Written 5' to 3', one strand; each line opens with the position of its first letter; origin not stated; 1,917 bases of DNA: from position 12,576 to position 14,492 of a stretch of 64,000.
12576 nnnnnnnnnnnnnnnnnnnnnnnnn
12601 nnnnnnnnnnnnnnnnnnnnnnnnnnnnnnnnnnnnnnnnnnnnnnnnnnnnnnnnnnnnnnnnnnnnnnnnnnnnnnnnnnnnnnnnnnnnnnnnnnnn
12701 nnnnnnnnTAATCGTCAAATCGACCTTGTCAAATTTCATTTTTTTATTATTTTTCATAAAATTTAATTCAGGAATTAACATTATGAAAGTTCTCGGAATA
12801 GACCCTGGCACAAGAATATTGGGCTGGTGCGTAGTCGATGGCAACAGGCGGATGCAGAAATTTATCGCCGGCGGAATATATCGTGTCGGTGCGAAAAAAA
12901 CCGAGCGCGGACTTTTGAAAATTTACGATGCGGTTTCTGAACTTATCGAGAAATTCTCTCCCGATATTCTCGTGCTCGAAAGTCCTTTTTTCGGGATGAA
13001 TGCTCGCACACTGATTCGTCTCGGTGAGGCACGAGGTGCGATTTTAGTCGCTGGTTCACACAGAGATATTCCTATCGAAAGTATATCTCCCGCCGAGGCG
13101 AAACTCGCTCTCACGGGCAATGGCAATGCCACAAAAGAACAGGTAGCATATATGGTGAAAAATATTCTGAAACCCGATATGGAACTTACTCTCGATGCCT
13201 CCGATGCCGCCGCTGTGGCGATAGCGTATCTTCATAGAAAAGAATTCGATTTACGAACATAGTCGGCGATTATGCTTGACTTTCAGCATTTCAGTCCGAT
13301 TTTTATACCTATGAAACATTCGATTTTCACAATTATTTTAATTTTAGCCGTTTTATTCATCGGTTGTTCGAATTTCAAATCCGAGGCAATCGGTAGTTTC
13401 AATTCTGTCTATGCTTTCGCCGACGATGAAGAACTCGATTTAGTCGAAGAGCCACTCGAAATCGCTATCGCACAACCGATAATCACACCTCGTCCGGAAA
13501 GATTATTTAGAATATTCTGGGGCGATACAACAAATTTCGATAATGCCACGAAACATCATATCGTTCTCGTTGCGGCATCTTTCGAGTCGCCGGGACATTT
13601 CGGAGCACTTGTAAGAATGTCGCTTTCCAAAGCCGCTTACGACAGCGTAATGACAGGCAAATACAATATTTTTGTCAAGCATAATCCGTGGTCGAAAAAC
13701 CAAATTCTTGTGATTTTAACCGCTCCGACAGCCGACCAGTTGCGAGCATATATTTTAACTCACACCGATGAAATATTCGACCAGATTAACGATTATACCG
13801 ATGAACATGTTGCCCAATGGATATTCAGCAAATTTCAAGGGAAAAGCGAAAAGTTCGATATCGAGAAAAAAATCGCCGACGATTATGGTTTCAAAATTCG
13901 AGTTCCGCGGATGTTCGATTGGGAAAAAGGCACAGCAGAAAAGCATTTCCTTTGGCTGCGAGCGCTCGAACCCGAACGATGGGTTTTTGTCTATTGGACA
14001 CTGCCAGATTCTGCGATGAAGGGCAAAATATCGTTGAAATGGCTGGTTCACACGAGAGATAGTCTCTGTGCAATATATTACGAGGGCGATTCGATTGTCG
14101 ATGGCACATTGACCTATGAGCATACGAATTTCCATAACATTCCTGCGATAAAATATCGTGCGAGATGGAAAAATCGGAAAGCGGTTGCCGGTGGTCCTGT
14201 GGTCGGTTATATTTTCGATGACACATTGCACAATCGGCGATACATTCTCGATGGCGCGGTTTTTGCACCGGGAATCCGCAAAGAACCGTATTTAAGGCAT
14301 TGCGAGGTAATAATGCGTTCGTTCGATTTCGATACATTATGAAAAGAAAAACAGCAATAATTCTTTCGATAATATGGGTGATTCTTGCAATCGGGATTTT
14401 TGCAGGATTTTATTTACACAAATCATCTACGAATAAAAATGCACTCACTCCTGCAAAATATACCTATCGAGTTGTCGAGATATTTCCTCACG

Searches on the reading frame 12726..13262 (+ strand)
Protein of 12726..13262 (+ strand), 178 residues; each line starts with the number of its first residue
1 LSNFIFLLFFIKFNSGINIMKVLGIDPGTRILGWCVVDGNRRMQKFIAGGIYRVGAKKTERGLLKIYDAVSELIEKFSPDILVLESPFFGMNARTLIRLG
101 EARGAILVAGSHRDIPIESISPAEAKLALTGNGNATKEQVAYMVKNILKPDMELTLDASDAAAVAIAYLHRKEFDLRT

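Call 4: search_protein_families(library=pfam, proteins=[window:12726-13262:+], max_evalue=0.1)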
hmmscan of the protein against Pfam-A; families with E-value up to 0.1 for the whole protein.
window:12726-13262:+ (178 aa): 2 families
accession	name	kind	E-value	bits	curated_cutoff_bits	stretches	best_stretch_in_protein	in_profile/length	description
PF02075.23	RuvC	-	6.5e-35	120.6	22.2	1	22-167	1-147/148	Crossover junction endodeoxyribonuclease RuvC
PF07066.17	DUF3882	-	0.084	13.2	22.1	1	43-109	28-97/162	Lactococcus phage M3 protein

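Call 31: find_encoding_contigs(protein=window:12783-13262:+, flank=10000, max_places=6)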
Protein window:12783-13262:+ (159 aa): 3 contigs read that carry it; 3 places shown.
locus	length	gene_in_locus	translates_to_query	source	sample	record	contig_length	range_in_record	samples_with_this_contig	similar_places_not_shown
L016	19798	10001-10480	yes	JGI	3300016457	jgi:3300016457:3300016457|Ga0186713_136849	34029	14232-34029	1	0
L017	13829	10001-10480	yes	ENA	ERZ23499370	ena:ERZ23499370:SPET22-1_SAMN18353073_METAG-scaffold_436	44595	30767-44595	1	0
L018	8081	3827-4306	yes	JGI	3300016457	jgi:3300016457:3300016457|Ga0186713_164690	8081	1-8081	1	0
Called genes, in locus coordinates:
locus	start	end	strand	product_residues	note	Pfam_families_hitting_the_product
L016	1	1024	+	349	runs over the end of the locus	PF02163:Peptidase_M50, PF13180:PDZ_2, PF00595:PDZ (weak), PF17820:PDZ_6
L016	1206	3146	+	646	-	PF13517:FG-GAP_3 (faint)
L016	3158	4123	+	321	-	PF02779:Transket_pyr, PF02780:Transketolase_C, PF22613:Transketolase_C_1 (weak)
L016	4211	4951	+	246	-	PF13428:TPR_14 (faint), PF21033:RMD1-3, PF13414:TPR_11, PF14559:TPR_19 (faint)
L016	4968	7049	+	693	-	PF12969:DUF3857, PF01841:Transglut_core (faint)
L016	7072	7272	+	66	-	-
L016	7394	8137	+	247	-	PF09522:RE_R_Pab1 (weak)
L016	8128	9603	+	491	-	PF02384:N6_Mtase, PF07669:Eco57I, PF13847:Methyltransf_31 (faint), PF08241:Methyltransf_11 (weak), PF13649:Methyltransf_25 (weak)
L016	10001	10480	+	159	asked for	PF02075:RuvC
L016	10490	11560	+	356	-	PF16125:DUF4837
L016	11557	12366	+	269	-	PF05096:Glu_cyclase_2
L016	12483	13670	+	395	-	PF01098:FTSW_RODA_SPOVE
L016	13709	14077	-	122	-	PF05656:DUF805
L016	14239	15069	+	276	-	PF01048:PNP_UDP_1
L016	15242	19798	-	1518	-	?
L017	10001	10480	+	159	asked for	PF02075:RuvC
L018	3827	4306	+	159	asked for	PF02075:RuvC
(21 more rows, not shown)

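Call 62: list_cluster_members(proteins=[L016:3158-4123:+, L016:4968-7049:+, L016:7072-7272:+, L016:7394-8137:+, L016:8128-9603:+, L016:10001-10480:+, L016:10490-11560:+, L016:11557-12366:+, L016:12483-13670:+, L016:14239-15069:+])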
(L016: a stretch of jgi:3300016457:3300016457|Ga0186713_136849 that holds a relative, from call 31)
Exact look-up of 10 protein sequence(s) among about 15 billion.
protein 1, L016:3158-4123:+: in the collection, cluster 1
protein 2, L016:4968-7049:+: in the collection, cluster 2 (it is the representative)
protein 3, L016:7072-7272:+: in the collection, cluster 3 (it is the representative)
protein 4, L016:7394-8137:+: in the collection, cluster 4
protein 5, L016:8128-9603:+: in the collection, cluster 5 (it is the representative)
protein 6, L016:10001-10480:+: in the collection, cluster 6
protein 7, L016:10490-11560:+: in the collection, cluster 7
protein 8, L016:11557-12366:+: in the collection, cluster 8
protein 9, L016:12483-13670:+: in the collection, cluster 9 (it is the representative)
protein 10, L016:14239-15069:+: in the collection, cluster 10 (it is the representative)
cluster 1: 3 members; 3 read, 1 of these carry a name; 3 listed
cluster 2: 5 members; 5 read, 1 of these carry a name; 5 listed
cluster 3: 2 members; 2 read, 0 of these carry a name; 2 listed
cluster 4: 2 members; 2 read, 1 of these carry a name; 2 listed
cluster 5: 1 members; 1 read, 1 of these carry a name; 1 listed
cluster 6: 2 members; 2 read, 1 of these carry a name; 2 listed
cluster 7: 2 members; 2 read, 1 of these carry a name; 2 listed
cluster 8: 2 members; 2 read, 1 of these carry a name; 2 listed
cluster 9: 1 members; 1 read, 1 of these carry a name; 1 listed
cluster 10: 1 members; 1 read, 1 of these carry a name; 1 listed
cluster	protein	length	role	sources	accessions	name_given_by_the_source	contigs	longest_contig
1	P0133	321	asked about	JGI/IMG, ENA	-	-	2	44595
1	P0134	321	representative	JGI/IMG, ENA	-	-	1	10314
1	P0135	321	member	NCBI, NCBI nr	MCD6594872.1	transketolase family protein [bacterium]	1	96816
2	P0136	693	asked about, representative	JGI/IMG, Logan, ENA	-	-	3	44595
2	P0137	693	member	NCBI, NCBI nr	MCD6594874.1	DUF3857 and transglutaminase domain-containing protein [bacterium]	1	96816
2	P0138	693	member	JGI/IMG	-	-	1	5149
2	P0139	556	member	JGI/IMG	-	-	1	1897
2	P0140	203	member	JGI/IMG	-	-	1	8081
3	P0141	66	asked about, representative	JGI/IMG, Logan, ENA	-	-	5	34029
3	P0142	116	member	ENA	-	-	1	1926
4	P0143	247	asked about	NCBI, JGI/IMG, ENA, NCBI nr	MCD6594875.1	R.Pab1 family restriction endonuclease [bacterium]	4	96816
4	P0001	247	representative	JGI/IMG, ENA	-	-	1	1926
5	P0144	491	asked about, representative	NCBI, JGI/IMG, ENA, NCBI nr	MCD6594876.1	N-6 DNA methylase [bacterium]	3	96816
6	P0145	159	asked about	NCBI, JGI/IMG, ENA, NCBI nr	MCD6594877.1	crossover junction endodeoxyribonuclease RuvC [bacterium]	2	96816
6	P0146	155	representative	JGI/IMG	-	-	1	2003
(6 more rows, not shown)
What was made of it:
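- Prior annotation: NCBI annotates the exact sequences as an R.Pab1 family restriction endonuclease and an N-6 DNA methylase (call 62). The protein is already named in nr (call 62).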

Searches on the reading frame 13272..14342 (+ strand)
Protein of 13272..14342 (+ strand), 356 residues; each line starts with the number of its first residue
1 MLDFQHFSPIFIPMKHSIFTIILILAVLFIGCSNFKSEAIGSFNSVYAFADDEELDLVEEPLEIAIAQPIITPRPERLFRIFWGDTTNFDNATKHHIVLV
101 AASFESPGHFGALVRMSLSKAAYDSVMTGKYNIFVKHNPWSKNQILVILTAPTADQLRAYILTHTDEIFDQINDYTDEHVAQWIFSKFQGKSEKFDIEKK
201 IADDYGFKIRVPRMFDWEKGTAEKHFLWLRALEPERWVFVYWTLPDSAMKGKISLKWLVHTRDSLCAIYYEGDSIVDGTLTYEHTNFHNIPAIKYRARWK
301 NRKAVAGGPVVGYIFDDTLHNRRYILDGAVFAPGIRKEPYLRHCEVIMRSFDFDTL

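Call 4: search_protein_families(library=pfam, proteins=[window:13272-14342:+], max_evalue=0.1)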
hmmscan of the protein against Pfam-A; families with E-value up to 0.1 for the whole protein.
window:13272-14342:+ (356 aa): 1 family
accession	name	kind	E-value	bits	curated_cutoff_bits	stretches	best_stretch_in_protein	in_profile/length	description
PF16125.10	DUF4837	-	1.5e-34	119.8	25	1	40-350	2-295/295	Domain of unknown function (DUF4837)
